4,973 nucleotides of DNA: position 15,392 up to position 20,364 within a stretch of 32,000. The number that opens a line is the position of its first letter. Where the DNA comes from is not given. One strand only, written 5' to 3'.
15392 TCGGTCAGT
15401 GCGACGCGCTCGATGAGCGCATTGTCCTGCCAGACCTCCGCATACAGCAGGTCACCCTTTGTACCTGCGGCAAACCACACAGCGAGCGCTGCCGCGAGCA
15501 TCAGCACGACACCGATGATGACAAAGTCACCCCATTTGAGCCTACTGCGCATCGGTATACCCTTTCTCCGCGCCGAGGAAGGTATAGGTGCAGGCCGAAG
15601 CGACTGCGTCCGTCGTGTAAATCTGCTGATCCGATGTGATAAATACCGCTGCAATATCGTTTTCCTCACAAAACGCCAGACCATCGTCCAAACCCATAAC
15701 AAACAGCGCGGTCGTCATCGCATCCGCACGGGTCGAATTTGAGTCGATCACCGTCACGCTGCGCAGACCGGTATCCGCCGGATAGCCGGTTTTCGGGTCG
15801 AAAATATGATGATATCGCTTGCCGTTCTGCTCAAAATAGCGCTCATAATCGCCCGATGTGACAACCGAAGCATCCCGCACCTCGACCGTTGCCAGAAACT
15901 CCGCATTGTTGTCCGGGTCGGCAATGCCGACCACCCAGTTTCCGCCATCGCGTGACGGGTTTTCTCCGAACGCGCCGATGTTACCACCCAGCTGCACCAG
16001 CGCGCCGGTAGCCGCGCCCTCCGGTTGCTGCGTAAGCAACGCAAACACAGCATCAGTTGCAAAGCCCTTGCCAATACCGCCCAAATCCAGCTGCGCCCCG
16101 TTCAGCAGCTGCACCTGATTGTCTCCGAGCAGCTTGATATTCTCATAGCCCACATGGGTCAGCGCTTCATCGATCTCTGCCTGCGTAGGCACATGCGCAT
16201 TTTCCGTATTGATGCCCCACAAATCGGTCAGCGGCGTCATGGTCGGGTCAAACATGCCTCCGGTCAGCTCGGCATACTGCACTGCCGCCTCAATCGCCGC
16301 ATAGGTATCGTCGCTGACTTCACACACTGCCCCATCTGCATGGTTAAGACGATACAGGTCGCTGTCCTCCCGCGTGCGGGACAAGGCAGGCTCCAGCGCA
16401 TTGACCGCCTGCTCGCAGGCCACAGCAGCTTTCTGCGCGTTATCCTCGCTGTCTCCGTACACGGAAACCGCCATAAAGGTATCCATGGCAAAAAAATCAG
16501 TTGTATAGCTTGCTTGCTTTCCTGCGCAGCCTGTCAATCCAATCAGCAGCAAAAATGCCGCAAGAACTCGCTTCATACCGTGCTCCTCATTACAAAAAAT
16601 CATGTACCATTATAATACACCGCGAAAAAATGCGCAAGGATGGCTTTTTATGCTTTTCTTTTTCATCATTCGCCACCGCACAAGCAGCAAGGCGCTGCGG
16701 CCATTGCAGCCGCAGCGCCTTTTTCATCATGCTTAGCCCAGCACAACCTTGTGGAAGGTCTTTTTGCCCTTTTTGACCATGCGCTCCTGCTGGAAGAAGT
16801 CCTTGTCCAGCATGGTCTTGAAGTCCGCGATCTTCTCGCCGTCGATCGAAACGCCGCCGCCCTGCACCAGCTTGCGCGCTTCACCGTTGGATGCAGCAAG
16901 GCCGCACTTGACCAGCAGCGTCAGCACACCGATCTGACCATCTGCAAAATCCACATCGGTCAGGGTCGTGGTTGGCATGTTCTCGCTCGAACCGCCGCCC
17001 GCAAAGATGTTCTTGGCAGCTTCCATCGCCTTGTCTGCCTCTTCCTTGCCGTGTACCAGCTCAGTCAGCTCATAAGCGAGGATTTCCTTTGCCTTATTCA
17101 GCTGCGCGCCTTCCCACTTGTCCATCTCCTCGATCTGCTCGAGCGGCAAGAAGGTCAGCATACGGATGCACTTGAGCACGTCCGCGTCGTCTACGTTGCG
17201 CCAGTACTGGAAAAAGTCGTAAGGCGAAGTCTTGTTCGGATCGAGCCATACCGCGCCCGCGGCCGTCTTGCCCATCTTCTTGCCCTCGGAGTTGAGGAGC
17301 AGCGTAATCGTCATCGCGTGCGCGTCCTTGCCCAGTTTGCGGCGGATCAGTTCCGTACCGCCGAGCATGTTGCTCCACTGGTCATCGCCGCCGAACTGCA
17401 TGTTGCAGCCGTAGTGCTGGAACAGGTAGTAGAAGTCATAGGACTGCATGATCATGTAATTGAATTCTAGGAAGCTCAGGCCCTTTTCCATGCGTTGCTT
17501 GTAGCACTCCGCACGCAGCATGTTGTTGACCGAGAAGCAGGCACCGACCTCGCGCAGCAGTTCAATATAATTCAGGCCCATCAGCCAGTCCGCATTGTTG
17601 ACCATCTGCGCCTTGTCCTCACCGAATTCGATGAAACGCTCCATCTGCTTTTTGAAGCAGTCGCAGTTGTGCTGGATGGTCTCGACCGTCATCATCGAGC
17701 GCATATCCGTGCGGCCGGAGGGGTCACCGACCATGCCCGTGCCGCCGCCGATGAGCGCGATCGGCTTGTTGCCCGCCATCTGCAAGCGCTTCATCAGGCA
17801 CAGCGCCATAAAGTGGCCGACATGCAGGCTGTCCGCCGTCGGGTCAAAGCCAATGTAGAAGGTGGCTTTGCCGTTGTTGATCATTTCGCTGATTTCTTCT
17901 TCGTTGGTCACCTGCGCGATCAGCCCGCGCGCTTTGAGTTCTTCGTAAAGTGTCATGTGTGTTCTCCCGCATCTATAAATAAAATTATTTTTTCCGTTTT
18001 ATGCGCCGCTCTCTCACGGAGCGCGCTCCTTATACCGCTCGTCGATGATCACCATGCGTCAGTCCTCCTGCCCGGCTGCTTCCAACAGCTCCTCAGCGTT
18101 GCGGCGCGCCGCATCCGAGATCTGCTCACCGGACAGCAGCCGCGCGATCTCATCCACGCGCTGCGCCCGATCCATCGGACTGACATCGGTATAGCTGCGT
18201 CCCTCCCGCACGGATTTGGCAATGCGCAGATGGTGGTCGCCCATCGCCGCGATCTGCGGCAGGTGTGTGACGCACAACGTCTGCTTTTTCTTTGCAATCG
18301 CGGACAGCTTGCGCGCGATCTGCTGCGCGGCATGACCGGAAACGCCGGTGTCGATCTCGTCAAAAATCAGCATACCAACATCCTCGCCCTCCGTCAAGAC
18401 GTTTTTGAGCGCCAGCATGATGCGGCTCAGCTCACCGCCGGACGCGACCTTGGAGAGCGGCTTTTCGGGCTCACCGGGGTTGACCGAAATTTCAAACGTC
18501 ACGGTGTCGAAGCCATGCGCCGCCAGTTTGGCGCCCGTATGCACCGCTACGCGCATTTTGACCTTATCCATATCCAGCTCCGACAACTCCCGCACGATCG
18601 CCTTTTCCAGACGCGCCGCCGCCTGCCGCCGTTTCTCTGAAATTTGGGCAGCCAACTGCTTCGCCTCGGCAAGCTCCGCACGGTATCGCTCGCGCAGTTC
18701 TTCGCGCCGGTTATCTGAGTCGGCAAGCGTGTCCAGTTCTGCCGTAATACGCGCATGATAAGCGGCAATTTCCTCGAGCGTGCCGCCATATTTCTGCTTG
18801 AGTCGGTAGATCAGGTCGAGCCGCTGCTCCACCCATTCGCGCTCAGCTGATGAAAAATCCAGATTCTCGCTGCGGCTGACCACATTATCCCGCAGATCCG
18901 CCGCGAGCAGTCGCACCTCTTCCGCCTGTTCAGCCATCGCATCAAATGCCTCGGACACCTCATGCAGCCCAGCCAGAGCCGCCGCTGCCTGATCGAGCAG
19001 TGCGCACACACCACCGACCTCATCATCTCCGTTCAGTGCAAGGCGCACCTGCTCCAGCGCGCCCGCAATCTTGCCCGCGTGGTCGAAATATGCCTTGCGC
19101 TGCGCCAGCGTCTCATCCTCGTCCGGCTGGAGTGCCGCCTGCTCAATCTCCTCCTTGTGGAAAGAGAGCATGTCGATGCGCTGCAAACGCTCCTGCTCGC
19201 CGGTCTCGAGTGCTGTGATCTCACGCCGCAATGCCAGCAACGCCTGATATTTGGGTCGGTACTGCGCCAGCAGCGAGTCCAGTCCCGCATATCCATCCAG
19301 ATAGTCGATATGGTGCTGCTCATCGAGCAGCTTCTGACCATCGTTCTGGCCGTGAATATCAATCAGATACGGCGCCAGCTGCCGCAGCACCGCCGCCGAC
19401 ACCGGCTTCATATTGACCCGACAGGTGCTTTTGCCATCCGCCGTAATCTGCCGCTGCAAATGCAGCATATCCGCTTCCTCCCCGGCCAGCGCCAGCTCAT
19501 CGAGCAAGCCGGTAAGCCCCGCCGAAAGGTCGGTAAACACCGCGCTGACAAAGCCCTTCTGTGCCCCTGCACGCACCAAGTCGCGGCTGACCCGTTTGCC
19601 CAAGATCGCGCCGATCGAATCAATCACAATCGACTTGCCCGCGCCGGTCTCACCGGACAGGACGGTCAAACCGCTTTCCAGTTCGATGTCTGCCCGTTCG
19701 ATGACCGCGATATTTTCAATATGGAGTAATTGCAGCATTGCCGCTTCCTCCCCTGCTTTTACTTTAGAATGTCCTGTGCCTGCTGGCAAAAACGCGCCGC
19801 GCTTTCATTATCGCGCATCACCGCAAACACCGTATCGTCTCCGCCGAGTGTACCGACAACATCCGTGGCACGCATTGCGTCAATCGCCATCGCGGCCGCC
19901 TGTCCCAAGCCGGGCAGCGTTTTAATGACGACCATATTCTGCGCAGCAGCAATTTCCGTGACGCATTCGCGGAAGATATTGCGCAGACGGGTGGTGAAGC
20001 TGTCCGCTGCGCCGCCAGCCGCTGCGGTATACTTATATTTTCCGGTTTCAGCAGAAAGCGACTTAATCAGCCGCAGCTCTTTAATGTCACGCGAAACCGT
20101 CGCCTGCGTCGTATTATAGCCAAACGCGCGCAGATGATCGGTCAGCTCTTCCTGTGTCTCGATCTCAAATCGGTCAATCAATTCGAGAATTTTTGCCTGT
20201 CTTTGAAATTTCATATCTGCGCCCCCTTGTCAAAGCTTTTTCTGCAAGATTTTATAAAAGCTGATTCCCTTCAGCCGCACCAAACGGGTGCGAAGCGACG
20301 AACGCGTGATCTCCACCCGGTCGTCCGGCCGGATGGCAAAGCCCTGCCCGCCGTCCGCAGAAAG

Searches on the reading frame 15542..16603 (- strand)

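Call 36: search_protein_families(library=pfam, proteins=[window:15542-16603:-])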
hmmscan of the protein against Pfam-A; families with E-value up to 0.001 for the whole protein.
window:15542-16603:- (353 aa): 1 family
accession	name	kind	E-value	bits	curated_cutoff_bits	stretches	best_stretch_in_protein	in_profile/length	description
PF02424.20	ApbE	-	1.7e-88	297.1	25.6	1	40-321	1-266/266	ApbE family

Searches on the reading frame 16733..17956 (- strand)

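Call 36: search_protein_families(library=pfam, proteins=[window:16733-17956:-])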
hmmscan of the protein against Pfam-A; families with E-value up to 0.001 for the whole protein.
window:16733-17956:- (407 aa): 3 families
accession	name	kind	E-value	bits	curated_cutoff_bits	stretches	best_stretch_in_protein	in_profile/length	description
PF00579.31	tRNA-synt_1b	-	5.9e-79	265.9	21.1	1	28-318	3-291/292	tRNA synthetases class I (W and Y)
PF22421.1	SYY_C-terminal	-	2.1e-11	44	27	1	326-402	8-81/83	Tyrosine--tRNA ligase SYY-like C-terminal domain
PF01479.30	S4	-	0.00023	21.3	22.8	1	346-378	5-37/48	S4 domain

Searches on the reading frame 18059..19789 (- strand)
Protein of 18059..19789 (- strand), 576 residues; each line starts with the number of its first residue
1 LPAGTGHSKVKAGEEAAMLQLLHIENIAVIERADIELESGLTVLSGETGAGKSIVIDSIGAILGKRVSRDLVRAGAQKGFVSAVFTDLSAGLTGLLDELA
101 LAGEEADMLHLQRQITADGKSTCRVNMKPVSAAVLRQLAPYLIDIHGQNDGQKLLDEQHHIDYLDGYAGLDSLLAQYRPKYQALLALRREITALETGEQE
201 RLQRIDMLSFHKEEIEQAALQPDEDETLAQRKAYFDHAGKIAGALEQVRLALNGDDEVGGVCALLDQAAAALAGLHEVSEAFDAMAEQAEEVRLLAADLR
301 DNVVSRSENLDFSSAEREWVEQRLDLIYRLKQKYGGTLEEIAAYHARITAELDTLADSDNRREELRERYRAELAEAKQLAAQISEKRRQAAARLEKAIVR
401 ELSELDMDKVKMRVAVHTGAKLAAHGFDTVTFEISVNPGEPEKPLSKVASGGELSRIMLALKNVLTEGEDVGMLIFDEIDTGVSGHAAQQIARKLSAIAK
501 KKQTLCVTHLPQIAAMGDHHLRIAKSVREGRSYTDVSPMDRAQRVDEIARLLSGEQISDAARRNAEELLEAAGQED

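Call 7: search_protein_families(library=ncbifam, proteins=[window:18059-19789:-])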
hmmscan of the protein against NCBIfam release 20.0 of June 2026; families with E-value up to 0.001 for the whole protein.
window:18059-19789:- (576 aa): 13 families
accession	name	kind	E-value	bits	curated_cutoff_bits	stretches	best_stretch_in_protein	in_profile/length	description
TIGR00634.1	recN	equivalog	3.9e-157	524.6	407.85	1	18-571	1-563/563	DNA repair protein RecN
NF008121.0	PRK10869.1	equivalog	2e-108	363.3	418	1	18-571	1-553/553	DNA repair protein RecN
TIGR02169.1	SMC_prok_A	equivalog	3.8e-12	44.8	729.4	1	32-133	16-121/1165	chromosome segregation protein SMC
NF045487.1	ASRP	equivalog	4.6e-09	35.4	300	1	26-228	1-188/593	archaea-specific SMC-related protein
NF045780.1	TrlF_fam_ATP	equivalog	2.4e-07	29.9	350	1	31-416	301-719/944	TrlF family AAA-like ATPase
NF041760.1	PtuA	equivalog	1.4e-06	27.5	500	1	13-63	46-96/524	retron Ec78 anti-phage system effector ATPase PtuA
NF040873.1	AztA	equivalog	8e-06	25.5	220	0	449-521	120-189/191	zinc ABC transporter ATP-binding protein AztA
TIGR02857.1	CydD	equivalog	4.2e-05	22.7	435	0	449-521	459-527/529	thiol reductant ABC exporter subunit CydD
NF041034.1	Rad50_Sulf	equivalog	0.00019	19.4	1000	1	22-87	6-75/872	DNA double-strand break repair ATPase Rad50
NF052383.1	ATPase_KamC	equivalog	0.00026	19.9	300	0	458-524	374-442/508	lysine 5,6-aminomutase reactivase ATPase KamC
NF002572.0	PRK02224.1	equivalog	0.00027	19.3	1087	0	20-59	4-43/888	DNA double-strand break repair ATPase Rad50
TIGR01978.1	sufC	equivalog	0.00049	19.6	212.8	0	448-514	144-207/243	Fe-S cluster assembly ATPase SufC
NF041751.2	sbcc_Staph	equivalog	0.001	17.2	920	0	199-397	254-450/1007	exonuclease subunit SbcC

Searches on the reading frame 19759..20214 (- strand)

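Call 4: search_protein_families(library=pfam, proteins=[window:19759-20214:-])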
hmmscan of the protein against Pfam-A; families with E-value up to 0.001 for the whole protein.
window:19759-20214:- (151 aa): 2 families
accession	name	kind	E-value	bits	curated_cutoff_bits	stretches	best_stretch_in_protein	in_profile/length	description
PF02863.23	Arg_repressor_C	-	7.6e-24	83.8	25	1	81-145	1-65/68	Arginine repressor, C-terminal domain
PF01316.27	Arg_repressor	-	3e-19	69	27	1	2-63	3-63/70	Arginine repressor, DNA binding domain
